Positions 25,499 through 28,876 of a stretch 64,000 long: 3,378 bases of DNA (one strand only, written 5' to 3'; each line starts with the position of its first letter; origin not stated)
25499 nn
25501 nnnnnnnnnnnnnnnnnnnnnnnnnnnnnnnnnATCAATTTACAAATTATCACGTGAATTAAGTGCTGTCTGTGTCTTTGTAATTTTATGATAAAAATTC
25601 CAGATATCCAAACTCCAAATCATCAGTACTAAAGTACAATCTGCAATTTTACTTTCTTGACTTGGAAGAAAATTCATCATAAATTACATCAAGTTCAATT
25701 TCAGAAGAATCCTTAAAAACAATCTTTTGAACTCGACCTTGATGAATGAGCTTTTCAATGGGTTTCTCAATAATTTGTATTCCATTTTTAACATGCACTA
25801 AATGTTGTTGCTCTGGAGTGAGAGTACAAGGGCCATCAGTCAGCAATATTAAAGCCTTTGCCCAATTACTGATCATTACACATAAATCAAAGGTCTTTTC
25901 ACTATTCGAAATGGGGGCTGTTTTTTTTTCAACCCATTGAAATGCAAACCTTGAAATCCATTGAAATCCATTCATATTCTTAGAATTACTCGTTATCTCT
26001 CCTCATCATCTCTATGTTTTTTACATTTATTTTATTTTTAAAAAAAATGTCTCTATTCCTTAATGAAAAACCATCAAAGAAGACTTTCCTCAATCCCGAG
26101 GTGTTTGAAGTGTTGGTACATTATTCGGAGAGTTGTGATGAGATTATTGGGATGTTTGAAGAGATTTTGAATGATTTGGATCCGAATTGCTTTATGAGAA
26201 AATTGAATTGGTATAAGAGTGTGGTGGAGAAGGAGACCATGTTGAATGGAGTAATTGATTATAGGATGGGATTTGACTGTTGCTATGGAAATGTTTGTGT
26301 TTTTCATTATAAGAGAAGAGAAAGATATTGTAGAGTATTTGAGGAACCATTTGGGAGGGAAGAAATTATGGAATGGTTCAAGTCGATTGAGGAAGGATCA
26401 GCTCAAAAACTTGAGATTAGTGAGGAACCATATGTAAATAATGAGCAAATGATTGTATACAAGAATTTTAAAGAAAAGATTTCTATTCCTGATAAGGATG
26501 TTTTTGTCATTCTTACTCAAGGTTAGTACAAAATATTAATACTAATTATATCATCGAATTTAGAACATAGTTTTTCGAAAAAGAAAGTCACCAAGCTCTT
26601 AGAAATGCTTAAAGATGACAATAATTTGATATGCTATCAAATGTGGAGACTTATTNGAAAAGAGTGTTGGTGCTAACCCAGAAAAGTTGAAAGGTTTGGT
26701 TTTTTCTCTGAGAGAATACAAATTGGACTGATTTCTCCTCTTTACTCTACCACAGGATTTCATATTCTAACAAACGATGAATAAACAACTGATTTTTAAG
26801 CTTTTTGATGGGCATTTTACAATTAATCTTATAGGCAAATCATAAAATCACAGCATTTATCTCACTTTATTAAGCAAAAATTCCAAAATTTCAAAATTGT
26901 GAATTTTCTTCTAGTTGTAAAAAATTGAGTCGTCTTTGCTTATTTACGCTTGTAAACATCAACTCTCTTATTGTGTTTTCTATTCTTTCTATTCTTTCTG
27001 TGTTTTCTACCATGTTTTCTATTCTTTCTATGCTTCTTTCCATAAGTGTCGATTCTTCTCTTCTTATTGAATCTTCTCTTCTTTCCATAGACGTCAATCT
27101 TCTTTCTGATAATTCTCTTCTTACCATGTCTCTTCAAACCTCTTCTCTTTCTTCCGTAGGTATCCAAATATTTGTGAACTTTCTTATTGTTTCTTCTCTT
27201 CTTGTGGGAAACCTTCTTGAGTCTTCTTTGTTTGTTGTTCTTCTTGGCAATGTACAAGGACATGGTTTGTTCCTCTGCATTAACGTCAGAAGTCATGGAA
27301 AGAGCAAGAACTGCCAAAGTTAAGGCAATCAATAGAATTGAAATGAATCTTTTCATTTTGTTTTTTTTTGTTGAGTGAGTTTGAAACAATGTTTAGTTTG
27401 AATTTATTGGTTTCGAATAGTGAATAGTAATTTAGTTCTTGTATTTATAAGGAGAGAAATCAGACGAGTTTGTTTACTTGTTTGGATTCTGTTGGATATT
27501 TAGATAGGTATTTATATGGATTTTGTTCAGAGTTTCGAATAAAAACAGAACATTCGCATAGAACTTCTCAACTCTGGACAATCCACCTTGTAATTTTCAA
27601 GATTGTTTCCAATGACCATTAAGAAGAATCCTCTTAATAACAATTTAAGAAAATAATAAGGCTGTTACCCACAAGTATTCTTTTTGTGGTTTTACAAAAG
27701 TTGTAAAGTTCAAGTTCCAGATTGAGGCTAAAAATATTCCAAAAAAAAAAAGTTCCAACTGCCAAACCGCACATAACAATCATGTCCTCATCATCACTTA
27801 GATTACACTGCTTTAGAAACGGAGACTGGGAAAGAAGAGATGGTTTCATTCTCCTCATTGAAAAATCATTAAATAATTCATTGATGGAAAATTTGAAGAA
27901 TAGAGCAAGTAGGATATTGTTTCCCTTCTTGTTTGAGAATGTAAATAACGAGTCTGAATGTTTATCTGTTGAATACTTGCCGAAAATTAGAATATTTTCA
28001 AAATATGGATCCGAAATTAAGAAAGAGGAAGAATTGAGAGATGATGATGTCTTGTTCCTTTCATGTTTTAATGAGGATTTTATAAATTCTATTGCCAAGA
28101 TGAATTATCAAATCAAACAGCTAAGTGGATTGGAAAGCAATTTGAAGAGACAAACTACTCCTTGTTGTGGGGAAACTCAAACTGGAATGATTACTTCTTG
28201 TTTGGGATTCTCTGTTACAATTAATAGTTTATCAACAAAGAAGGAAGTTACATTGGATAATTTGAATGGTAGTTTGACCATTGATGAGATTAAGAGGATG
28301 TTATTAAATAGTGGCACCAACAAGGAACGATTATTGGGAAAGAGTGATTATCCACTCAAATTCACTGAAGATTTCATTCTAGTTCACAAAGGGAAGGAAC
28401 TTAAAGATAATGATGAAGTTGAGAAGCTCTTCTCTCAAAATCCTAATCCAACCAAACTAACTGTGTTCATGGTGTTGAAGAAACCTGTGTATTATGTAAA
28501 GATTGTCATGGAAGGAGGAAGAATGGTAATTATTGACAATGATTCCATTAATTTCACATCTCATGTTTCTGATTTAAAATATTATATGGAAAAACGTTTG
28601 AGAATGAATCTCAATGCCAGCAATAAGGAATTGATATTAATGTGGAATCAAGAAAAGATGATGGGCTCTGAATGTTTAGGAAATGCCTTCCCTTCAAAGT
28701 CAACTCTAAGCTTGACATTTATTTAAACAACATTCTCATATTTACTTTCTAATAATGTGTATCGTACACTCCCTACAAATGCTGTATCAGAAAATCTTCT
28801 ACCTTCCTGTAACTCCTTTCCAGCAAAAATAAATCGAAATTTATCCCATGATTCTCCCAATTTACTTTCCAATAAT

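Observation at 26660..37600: Near-identical tandem segmental duplication carrying a secreted-peptide / DUF4116 / orphan-gene cassette, broken by assembly gaps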

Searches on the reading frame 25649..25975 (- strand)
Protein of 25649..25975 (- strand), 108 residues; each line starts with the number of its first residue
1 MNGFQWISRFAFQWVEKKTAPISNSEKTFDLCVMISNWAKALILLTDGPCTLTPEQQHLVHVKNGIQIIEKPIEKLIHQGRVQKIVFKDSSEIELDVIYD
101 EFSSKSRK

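Call 5: search_protein_families(library=pfam, proteins=[window:25649-25975:-], max_evalue=0.01)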
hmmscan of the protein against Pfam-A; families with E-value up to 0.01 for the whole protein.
window:25649-25975:- (108 aa): 1 family
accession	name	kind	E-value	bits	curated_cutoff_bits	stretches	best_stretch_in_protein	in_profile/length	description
PF21351.2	TetR_C_41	-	0.004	17.9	27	1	41-84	21-63/108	Tetracyclin repressor-like, C-terminal domain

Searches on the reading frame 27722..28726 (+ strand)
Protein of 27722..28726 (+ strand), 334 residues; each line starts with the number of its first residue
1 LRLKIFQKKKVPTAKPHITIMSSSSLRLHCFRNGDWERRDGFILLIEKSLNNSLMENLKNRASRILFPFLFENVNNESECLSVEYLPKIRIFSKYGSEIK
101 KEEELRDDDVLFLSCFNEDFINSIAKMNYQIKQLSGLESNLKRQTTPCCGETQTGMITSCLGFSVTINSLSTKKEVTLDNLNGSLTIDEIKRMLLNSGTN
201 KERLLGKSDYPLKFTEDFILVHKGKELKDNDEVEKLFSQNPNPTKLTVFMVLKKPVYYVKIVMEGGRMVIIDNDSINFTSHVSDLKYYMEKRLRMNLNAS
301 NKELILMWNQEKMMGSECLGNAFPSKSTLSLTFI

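Call 5: search_protein_families(library=pfam, proteins=[window:27722-28726:+], max_evalue=0.01)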
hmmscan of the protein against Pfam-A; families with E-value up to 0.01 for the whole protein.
window:27722-28726:+ (334 aa): 1 family
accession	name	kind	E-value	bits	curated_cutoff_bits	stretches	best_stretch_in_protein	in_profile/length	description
PF25510.1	Ubiquitin_DCDC1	-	9.3e-05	23.3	30.4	1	26-121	2-94/95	Doublecortin domain-containing protein 1-like, ubiquitin domain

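Call 15: find_encoding_contigs(protein=window:27884-28726:+, flank=10000, max_places=10)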
Protein window:27884-28726:+ (280 aa): 1 contig read that carries it; 1 place shown.
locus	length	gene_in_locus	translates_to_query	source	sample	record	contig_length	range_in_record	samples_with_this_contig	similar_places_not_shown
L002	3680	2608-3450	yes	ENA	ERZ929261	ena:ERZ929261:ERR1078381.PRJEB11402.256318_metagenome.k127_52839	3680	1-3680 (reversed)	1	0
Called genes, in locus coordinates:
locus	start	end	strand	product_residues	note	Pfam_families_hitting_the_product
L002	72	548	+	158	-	-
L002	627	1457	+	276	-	PF00085:Thioredoxin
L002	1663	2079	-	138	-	-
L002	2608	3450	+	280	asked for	-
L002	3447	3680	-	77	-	?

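Call 32: find_homologous_proteins(query=L002:627-1454:+, max_evalue=1e-10)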
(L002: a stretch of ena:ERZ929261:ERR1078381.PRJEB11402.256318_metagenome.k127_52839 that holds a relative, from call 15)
Query L002:627-1454:+ (276 aa): 1 proteins with E <= 1e-10 among 471 candidates.
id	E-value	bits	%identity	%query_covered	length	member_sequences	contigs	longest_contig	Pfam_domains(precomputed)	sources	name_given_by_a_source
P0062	5.8e-182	621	100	100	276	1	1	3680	PF00085.27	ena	-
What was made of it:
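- No intact copy of the thioredoxin-domain gene is known from NEG-M (call 32).
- Tried and rejected: None was found (call 32).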

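Call 52: find_encoding_contigs(protein=window:27782-28726:+, flank=10000, max_places=5)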
Protein window:27782-28726:+ (314 aa): no gene with exactly this product is on record in the collection.
